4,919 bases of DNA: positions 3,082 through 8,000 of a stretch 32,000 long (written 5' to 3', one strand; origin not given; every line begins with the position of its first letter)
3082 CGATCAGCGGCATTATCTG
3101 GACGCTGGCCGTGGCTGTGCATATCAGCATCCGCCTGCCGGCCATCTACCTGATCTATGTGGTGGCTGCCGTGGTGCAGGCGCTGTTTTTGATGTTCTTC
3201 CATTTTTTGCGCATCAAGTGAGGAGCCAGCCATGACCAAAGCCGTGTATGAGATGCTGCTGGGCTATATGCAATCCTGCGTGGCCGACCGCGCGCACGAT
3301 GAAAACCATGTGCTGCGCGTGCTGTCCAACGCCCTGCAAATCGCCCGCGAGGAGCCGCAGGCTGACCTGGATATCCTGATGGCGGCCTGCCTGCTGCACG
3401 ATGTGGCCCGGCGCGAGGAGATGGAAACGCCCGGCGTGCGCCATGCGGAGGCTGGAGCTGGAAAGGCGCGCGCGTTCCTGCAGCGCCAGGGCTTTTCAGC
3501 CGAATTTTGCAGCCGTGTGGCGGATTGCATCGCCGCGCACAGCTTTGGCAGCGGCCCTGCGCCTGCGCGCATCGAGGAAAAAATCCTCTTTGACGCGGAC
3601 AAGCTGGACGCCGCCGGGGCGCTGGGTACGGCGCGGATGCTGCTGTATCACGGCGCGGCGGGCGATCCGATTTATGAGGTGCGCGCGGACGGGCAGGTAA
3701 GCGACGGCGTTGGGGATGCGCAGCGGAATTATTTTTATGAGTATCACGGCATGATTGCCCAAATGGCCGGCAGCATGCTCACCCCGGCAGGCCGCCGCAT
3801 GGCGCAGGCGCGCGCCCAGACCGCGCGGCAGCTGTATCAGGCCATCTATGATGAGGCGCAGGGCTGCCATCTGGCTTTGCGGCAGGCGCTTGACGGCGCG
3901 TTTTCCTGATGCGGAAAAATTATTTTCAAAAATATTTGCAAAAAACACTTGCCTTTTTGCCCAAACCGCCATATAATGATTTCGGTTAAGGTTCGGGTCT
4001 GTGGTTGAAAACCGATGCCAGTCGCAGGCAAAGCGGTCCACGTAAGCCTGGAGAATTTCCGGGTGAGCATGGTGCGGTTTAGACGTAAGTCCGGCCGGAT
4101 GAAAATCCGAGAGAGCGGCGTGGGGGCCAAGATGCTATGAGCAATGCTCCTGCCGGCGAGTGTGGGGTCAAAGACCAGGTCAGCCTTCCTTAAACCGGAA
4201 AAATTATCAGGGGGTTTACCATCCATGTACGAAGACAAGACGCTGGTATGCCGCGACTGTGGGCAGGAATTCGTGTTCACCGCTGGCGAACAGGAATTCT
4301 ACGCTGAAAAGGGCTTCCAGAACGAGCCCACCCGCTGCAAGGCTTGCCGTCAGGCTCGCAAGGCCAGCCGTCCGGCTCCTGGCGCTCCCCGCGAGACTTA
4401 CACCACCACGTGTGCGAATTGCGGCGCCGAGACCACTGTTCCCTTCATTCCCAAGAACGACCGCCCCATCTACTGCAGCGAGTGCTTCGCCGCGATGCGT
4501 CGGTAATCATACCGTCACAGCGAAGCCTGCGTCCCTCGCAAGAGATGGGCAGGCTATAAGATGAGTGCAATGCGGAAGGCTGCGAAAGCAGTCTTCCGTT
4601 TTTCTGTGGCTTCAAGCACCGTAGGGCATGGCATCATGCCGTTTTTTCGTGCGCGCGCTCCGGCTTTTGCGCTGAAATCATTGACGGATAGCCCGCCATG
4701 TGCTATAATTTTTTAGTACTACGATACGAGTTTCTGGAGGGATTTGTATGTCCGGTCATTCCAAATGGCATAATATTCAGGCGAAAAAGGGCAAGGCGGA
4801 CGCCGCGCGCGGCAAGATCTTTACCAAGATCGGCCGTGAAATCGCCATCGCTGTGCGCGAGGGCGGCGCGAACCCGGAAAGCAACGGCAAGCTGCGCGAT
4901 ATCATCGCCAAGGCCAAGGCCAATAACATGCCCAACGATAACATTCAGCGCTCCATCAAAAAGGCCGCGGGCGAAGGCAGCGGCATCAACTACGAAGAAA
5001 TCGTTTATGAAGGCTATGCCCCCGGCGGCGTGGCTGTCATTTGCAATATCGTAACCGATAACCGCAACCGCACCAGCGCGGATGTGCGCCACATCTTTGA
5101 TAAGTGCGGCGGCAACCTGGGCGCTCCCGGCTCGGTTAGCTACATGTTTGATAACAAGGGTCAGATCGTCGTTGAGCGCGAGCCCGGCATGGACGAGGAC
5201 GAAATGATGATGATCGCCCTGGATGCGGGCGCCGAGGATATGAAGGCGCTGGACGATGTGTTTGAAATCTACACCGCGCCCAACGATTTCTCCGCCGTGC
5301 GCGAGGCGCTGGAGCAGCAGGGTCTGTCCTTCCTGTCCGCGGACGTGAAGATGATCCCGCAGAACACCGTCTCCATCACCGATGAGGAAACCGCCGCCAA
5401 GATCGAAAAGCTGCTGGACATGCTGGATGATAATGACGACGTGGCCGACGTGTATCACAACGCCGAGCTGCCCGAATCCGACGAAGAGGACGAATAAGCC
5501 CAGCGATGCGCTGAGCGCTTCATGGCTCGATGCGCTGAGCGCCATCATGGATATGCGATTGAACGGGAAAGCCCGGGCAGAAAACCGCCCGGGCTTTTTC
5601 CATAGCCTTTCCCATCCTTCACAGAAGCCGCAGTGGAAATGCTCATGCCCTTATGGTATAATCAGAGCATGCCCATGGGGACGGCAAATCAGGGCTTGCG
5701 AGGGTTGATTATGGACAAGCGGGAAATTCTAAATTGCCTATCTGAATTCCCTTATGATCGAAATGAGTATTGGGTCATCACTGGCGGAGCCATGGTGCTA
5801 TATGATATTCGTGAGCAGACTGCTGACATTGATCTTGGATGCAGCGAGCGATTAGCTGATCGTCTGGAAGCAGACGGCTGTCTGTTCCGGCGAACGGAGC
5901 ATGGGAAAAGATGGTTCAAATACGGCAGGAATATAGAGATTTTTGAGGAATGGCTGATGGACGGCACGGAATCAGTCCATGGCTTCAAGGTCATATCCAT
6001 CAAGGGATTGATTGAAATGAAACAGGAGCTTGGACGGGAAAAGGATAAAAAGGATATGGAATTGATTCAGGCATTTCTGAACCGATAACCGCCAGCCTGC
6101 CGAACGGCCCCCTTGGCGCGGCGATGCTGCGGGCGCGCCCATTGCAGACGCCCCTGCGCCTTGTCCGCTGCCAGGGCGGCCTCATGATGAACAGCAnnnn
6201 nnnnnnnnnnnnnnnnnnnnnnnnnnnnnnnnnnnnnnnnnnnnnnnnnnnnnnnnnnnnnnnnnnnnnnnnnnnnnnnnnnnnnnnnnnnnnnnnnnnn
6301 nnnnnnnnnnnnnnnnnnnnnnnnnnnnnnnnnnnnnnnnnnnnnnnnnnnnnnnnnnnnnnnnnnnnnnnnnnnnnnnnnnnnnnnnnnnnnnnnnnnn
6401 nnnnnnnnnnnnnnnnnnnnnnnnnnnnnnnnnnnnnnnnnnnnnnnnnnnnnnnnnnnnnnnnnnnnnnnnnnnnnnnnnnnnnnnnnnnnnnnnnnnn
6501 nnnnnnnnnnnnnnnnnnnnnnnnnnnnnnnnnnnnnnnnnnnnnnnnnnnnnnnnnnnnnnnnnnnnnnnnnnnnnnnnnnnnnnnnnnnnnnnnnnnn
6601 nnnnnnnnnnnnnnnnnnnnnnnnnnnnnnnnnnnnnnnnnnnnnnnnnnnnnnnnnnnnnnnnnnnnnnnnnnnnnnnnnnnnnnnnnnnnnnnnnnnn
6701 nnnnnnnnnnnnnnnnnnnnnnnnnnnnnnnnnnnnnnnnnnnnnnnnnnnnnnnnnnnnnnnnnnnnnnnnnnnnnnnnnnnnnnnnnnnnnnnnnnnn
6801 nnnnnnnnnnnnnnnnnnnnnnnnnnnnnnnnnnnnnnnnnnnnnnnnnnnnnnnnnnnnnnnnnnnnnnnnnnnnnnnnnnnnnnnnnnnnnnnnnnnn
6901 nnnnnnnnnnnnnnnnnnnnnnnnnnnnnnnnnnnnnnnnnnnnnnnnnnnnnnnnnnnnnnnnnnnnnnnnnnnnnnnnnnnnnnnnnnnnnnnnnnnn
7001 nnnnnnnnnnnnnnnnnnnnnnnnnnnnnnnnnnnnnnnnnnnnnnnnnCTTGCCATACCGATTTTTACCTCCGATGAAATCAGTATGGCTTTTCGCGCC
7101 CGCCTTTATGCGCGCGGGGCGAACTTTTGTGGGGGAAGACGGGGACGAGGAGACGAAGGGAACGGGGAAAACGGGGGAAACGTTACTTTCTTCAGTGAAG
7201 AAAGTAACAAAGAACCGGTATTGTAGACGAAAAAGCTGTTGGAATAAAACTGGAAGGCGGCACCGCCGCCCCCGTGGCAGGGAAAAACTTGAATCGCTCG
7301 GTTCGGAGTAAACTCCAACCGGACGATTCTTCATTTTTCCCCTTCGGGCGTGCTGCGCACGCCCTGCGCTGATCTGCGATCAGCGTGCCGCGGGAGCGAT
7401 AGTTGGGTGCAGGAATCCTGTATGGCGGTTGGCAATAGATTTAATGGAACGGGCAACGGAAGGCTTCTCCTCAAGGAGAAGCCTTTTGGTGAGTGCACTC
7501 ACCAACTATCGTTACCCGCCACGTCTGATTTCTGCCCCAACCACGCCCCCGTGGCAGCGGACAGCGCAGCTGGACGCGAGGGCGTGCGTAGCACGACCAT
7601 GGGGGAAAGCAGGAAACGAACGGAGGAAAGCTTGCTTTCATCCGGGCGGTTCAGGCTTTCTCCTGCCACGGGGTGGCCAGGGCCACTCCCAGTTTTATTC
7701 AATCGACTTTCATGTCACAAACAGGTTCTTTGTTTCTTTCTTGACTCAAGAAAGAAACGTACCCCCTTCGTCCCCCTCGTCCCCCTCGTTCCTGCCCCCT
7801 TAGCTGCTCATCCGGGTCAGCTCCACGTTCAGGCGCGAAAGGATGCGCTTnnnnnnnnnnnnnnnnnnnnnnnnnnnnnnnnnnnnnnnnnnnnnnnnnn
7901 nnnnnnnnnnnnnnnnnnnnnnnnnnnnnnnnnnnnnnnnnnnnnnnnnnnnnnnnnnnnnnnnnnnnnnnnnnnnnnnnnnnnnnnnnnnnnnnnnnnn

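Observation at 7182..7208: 27-29-bp palindrome that keeps perfect symmetry through compensatory changes in all five copies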

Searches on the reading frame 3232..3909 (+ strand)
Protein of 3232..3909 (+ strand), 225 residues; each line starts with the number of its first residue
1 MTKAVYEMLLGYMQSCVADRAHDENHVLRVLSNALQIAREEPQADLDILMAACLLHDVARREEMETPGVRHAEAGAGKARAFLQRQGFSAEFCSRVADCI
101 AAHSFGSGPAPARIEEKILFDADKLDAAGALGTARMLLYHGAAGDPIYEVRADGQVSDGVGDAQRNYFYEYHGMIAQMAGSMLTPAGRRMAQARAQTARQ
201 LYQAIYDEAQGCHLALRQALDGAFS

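Call 8: search_protein_families(library=pfam, proteins=[window:3232-3909:+])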
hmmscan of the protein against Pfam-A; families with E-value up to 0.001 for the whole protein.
window:3232-3909:+ (225 aa): 1 family
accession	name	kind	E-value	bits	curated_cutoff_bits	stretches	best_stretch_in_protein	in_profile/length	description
PF01966.28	HD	-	2.5e-15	57.2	22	1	25-127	3-115/116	HD domain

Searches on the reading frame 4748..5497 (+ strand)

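Call 8: search_protein_families(library=pfam, proteins=[window:4748-5497:+])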
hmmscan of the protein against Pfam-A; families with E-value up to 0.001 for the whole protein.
window:4748-5497:+ (249 aa): 2 families
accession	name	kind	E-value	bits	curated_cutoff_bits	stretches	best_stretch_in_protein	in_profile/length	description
PF01709.26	Transcrip_reg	-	1.6e-65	220.1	27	1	82-239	1-160/160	TACO1/YebC second and third domain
PF20772.2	TACO1_YebC_N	-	2.7e-31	108.3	36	1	5-76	1-73/73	TACO1/YebC protein N-terminal domain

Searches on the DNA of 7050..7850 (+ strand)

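Call 23: search_rna_families(source=window, start=7050, end=7850, threshold=evalue, max_evalue=1)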
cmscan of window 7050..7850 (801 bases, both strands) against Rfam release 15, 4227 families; matches with E-value up to 1: 2.
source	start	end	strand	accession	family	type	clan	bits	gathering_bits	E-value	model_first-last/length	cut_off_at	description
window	7178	7212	-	RF03259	MIR1514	Gene; miRNA;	-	21.1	90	0.52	1-110/110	no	MIR1514 microRNA precursor family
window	7613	7652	-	RF00729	mir-278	Gene; miRNA;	-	19.3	55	0.11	1-75/75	no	mir-278 microRNA precursor family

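Call 43: search_dna_similar(query=window:7130-7810:+, collection=plasmids, mode=distant, max_rows=10)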
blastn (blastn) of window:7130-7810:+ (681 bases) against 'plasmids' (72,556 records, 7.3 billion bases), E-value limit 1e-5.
No match.

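Call 44: search_dna_similar(query=window:7130-7810:+, collection=phages, mode=distant, max_rows=10)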
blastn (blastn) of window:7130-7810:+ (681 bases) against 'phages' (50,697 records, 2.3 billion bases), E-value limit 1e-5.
No match.
